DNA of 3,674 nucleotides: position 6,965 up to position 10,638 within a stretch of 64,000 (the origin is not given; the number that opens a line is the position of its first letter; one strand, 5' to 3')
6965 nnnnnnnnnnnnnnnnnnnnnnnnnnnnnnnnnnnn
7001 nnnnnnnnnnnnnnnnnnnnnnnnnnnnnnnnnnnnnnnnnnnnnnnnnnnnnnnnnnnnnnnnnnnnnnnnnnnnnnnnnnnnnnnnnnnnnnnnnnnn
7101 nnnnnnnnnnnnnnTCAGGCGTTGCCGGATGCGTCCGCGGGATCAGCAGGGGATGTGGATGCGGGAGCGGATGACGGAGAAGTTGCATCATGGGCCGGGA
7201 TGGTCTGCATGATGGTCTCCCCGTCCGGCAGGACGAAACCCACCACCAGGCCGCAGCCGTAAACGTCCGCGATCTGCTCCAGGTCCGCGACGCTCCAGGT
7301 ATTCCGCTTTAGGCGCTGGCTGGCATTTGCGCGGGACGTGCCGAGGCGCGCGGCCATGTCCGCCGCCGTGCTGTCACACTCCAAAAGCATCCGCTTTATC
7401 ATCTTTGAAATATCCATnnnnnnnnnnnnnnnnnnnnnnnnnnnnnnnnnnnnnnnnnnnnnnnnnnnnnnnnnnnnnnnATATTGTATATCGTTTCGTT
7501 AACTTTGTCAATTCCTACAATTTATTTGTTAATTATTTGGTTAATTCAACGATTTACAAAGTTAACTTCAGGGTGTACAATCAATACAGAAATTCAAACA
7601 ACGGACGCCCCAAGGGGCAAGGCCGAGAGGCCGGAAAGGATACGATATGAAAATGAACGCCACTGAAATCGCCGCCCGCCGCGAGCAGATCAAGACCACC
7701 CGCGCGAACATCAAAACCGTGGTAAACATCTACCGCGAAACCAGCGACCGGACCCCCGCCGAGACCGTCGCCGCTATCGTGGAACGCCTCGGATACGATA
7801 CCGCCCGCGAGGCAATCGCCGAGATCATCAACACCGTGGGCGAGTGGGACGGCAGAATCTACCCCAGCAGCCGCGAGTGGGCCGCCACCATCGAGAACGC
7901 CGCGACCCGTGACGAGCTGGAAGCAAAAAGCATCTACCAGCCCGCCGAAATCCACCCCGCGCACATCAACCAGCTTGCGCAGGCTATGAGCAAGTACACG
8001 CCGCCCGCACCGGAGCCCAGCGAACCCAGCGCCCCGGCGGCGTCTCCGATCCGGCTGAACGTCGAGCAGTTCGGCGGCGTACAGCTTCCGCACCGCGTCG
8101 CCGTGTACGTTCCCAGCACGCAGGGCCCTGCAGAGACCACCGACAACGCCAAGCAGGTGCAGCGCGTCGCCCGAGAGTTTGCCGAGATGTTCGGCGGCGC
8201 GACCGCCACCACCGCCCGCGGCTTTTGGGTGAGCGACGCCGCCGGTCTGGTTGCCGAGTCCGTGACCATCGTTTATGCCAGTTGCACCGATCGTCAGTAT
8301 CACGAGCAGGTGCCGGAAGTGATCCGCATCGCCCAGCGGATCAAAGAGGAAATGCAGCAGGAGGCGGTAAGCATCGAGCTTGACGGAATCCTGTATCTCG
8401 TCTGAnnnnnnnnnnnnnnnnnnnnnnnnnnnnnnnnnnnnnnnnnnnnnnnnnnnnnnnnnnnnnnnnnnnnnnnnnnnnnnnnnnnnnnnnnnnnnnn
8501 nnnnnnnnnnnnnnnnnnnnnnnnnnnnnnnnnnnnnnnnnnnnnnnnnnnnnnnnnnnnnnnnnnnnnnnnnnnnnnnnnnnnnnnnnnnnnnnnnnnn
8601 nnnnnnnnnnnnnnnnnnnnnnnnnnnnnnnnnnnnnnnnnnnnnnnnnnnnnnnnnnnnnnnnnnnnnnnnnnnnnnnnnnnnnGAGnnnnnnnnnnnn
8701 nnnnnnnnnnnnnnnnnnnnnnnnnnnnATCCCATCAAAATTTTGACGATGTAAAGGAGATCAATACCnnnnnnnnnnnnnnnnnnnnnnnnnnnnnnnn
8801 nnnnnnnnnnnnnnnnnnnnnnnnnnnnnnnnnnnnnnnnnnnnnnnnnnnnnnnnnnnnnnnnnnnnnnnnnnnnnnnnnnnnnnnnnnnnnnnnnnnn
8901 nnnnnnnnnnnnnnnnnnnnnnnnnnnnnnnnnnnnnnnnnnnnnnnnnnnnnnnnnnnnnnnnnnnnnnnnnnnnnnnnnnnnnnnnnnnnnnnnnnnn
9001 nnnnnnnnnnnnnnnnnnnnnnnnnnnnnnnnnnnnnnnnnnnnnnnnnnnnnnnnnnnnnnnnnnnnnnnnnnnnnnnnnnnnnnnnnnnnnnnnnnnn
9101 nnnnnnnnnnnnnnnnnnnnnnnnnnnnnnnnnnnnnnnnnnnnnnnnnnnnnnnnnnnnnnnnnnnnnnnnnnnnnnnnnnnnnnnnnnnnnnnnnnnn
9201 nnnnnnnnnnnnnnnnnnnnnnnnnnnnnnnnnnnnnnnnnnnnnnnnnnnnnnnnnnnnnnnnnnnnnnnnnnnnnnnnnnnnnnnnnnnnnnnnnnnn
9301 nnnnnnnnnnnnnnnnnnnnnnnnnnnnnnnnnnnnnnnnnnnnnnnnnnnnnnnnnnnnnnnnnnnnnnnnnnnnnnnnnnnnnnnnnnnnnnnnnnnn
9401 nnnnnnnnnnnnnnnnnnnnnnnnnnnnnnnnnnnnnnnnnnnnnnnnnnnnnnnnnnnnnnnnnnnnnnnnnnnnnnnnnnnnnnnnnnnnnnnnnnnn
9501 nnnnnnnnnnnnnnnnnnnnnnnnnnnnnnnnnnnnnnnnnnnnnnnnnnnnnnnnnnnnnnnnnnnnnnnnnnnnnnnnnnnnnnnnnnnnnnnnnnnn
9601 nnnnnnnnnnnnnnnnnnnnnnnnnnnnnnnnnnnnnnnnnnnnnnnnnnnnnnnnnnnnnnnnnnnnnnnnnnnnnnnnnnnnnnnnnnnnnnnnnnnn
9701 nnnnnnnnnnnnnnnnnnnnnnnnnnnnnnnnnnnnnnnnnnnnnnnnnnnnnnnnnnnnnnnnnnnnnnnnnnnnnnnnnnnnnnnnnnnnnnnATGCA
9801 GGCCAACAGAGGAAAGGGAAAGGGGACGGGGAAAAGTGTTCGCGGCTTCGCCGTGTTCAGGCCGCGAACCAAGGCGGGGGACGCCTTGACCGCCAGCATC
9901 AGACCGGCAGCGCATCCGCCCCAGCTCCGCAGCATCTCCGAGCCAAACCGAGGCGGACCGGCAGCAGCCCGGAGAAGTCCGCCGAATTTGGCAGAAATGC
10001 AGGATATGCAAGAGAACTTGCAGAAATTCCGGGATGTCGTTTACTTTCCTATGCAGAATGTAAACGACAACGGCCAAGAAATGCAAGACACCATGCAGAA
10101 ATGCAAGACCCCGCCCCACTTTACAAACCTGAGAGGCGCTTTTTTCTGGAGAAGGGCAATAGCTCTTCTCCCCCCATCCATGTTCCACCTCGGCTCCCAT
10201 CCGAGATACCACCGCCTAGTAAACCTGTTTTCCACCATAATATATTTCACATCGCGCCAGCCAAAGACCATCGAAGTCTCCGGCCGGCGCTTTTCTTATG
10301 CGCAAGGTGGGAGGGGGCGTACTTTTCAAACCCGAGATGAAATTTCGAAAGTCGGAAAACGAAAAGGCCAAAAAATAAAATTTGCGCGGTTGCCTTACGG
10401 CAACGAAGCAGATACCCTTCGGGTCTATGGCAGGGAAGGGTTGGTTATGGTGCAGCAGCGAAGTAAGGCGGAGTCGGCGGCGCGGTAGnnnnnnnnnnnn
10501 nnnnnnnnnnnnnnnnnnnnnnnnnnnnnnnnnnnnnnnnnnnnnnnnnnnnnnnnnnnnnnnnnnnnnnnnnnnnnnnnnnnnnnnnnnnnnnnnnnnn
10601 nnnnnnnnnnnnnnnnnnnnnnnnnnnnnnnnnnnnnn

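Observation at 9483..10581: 1.1-kb non-coding region with strand-skewed C-rich tract, Z-DNA-prone CG run, iteron-like repeats and hairpins (origin or ncRNA?)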

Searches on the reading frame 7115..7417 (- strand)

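Call 13: search_protein_families(library=pfam, proteins=[window:7115-7417:-], max_evalue=0.01)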
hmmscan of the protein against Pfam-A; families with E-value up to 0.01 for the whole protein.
window:7115-7417:- (100 aa): 1 family
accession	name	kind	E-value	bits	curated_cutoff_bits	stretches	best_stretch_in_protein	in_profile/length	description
PF13443.12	HTH_26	-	0.00056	20.5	22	1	7-56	2-53/63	Cro/C1-type HTH DNA-binding domain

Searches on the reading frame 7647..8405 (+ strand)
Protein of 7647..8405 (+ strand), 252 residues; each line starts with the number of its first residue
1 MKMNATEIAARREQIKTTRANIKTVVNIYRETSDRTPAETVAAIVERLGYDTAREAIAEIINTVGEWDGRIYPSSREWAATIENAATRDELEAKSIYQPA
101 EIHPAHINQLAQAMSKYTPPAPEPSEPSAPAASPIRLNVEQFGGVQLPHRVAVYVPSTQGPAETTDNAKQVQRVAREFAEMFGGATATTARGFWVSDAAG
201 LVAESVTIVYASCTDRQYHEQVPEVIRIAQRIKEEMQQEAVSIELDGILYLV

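Call 13: search_protein_families(library=pfam, proteins=[window:7647-8405:+], max_evalue=0.01)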
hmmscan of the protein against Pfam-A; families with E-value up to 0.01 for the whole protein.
window:7647-8405:+ (252 aa): 1 family
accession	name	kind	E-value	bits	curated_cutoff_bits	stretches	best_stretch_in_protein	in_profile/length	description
PF12960.12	DUF3849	-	0.0014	19.1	25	1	15-109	26-117/123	Protein of unknown function (DUF3849)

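Call 54: search_protein_families(library=phrogs, proteins=[window:7647-8405:+], max_evalue=0.001)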
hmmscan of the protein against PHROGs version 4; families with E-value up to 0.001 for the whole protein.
window:7647-8405:+ (252 aa): 2 families
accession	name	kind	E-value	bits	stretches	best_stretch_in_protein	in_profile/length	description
phrog_3543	-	unknown function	3.3e-12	47.5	1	147-251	4-107/125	-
phrog_31027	-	unknown function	6.2e-11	43.5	1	161-248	30-113/118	-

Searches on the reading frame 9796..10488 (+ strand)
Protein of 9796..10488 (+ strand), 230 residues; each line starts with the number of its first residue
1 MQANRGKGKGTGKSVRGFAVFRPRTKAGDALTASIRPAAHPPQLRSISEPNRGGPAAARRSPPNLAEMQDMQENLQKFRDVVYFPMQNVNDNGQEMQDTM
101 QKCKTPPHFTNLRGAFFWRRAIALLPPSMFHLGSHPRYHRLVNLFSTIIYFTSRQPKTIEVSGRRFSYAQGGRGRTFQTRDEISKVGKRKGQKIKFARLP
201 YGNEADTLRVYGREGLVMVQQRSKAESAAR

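Call 13: search_protein_families(library=pfam, proteins=[window:9796-10488:+], max_evalue=0.01)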
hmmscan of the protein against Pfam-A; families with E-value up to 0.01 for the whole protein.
window:9796-10488:+ (230 aa): 0 families

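Call 43: search_protein_representatives(protein=window:9796-10488:+)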
Query: 230 residues. Proteins with E-value up to 0.001 (for the whole library): 5; up to 1e-10: 4; up to 1e-30: 3. The best 5 are listed.
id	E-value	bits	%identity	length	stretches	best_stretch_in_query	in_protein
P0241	1.8e-145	498.6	97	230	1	1-230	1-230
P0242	1.3e-68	247.3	70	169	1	1-169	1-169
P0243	2.8e-39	151.4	61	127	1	68-191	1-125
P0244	1.0e-20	90.8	67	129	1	153-230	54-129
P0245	9.2e-10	54.9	69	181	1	1-55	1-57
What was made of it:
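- On Protein-coding gene: Five hits, all fragments of the same locus in close relatives (call 43).
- Checked: It has only five locus-internal fragment hits among 1.84 billion representative proteins (call 43).
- Only five locus-internal fragment hits turn up among 1.84 billion representatives (call 43).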
